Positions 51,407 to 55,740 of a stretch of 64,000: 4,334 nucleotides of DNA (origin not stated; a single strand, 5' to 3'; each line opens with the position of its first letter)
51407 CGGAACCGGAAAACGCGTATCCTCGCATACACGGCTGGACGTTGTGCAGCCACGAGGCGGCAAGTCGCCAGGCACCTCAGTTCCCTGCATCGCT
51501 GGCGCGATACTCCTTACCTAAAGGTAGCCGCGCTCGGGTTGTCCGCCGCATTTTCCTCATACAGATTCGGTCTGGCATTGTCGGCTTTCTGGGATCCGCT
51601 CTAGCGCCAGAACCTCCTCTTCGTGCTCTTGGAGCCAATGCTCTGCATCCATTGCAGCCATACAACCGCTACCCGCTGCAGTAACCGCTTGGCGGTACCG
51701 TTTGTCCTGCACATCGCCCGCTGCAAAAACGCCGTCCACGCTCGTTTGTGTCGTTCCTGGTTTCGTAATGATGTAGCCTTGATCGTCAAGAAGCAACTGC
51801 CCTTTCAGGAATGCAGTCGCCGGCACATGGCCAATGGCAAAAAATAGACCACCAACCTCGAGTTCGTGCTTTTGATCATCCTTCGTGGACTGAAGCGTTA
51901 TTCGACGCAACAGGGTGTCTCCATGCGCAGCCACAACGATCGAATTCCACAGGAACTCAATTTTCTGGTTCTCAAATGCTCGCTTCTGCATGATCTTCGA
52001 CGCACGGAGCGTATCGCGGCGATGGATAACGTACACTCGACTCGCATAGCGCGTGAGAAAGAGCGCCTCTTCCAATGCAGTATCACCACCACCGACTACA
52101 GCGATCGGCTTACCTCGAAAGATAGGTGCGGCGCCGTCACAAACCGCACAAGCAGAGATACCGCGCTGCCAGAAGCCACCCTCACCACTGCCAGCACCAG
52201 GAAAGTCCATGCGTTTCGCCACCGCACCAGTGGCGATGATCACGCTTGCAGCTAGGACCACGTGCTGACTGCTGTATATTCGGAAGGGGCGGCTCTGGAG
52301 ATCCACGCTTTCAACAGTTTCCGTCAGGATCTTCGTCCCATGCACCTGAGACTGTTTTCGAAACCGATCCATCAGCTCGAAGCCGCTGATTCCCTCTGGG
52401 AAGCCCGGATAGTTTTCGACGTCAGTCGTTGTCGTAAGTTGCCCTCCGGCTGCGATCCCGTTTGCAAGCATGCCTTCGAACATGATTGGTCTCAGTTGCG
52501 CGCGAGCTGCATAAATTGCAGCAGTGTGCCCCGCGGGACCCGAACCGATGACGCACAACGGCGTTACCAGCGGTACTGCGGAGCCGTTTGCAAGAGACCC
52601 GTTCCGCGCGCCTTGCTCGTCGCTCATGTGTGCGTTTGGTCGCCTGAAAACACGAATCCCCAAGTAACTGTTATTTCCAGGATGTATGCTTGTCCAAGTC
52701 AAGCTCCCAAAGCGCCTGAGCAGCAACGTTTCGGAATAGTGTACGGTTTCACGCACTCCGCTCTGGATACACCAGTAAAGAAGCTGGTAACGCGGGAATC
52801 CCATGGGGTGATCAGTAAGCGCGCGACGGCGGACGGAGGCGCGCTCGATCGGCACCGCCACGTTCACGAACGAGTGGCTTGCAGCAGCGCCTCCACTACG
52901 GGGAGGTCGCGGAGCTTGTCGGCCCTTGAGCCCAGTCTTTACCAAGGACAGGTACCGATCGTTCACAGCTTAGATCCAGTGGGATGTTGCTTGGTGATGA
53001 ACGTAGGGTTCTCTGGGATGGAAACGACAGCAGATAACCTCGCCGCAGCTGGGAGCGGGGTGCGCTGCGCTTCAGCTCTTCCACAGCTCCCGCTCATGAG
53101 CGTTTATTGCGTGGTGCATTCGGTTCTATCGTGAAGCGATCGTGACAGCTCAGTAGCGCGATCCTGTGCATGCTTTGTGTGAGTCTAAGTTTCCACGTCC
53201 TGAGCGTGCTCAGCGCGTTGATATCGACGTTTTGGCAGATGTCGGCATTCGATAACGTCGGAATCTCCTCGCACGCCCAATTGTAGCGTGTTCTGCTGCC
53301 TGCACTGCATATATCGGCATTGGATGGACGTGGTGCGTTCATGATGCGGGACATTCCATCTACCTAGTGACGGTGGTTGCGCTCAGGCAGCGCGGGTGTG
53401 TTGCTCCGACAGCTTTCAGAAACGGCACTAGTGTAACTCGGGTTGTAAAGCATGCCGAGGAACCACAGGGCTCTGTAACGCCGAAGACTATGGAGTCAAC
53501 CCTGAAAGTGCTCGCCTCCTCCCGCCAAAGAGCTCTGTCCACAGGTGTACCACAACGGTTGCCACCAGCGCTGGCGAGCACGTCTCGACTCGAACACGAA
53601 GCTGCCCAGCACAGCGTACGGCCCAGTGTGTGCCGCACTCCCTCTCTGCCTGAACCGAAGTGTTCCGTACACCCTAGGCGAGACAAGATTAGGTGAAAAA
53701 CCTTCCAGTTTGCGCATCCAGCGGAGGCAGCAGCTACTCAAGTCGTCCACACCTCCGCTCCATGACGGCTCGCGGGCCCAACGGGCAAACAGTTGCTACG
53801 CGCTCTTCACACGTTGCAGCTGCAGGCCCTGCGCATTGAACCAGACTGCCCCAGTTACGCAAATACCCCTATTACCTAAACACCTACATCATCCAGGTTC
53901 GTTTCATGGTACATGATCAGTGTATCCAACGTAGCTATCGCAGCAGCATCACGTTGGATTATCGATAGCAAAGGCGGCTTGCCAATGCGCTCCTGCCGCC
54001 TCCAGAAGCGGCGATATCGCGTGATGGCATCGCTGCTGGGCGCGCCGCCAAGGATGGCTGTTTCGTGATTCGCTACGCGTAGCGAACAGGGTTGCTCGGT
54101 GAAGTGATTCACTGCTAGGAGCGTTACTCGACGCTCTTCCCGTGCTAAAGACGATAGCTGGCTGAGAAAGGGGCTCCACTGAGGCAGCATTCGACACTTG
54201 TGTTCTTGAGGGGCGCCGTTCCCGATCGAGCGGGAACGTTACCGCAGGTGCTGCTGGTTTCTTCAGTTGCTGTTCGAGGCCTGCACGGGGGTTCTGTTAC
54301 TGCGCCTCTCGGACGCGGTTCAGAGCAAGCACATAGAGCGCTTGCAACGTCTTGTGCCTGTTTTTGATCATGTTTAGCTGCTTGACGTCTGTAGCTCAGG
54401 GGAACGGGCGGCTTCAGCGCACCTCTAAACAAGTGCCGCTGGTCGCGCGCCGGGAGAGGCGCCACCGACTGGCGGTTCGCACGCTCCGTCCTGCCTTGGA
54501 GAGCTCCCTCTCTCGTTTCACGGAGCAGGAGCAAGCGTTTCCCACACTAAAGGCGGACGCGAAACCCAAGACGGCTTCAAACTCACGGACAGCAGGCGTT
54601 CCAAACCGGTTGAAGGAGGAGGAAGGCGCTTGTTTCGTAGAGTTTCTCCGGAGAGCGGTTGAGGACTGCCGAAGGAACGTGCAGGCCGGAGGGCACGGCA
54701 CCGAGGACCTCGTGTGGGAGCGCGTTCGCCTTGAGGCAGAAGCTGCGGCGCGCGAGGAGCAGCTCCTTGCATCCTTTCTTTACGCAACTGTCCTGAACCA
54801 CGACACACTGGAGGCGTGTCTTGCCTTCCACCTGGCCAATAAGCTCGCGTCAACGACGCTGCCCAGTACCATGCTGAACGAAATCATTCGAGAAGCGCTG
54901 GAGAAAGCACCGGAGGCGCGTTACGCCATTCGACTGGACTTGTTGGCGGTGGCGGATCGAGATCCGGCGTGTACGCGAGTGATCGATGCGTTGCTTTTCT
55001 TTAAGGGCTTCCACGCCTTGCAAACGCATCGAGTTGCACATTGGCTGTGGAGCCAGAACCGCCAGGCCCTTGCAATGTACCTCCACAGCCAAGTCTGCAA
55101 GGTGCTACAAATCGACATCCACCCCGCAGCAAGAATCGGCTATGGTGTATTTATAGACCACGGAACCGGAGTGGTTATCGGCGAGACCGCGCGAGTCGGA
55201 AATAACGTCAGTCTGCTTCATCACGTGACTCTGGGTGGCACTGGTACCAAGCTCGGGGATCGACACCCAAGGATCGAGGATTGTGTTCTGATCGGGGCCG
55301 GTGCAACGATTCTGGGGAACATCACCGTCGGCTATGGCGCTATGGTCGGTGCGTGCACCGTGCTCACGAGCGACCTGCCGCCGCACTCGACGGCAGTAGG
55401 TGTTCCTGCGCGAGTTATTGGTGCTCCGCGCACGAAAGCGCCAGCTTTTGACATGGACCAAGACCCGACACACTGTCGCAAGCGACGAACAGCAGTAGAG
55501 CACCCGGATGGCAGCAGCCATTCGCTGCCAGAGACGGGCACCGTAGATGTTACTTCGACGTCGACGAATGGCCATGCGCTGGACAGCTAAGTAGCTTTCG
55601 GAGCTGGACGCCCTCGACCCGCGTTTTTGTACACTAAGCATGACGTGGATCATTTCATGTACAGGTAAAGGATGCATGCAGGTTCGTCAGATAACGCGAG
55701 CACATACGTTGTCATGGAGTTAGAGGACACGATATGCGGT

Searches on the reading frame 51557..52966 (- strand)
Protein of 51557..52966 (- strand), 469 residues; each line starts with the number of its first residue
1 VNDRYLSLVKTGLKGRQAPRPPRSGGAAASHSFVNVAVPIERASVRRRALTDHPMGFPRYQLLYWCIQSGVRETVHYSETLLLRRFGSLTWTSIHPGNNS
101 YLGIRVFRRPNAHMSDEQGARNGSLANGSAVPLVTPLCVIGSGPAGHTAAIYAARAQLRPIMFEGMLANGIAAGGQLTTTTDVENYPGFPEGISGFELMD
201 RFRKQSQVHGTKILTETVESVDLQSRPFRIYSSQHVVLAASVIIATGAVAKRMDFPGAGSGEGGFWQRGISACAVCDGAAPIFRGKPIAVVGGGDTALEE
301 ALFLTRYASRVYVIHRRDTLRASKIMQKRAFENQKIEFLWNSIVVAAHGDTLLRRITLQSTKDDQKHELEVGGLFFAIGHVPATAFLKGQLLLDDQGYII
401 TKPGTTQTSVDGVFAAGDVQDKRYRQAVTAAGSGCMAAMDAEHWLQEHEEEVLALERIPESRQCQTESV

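Call 63: search_protein_families(library=pfam, proteins=[window:51557-52966:-], max_evalue=0.0001)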
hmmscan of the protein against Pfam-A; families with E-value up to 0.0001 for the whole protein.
window:51557-52966:- (469 aa): 4 families
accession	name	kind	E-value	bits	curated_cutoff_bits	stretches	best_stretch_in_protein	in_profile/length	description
PF07992.20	Pyr_redox_2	-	5.1e-47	161.1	26.1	1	137-434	3-291/291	Pyridine nucleotide-disulphide oxidoreductase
PF13738.12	Pyr_redox_3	-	9.7e-19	68.2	30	1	215-417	101-305/305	Pyridine nucleotide-disulphide oxidoreductase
PF00070.33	Pyr_redox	-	2.1e-17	63.8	22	1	288-358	2-79/82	Pyridine nucleotide-disulphide oxidoreductase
PF12831.13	FAD_oxidored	-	1.5e-05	24.9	27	0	137-211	2-77/416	FAD dependent oxidoreductase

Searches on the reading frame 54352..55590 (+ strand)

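Call 63: search_protein_families(library=pfam, proteins=[window:54352-55590:+], max_evalue=0.0001)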
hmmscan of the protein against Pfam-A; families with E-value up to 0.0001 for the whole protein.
window:54352-55590:+ (412 aa): 2 families
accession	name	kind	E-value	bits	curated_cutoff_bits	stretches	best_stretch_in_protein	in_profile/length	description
PF06426.19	SATase_N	-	4.1e-38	130.4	21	1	121-225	1-105/105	Serine acetyltransferase, N-terminal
PF00132.30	Hexapep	-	2e-09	37.2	27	1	305-339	1-35/36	Bacterial transferase hexapeptide (six repeats)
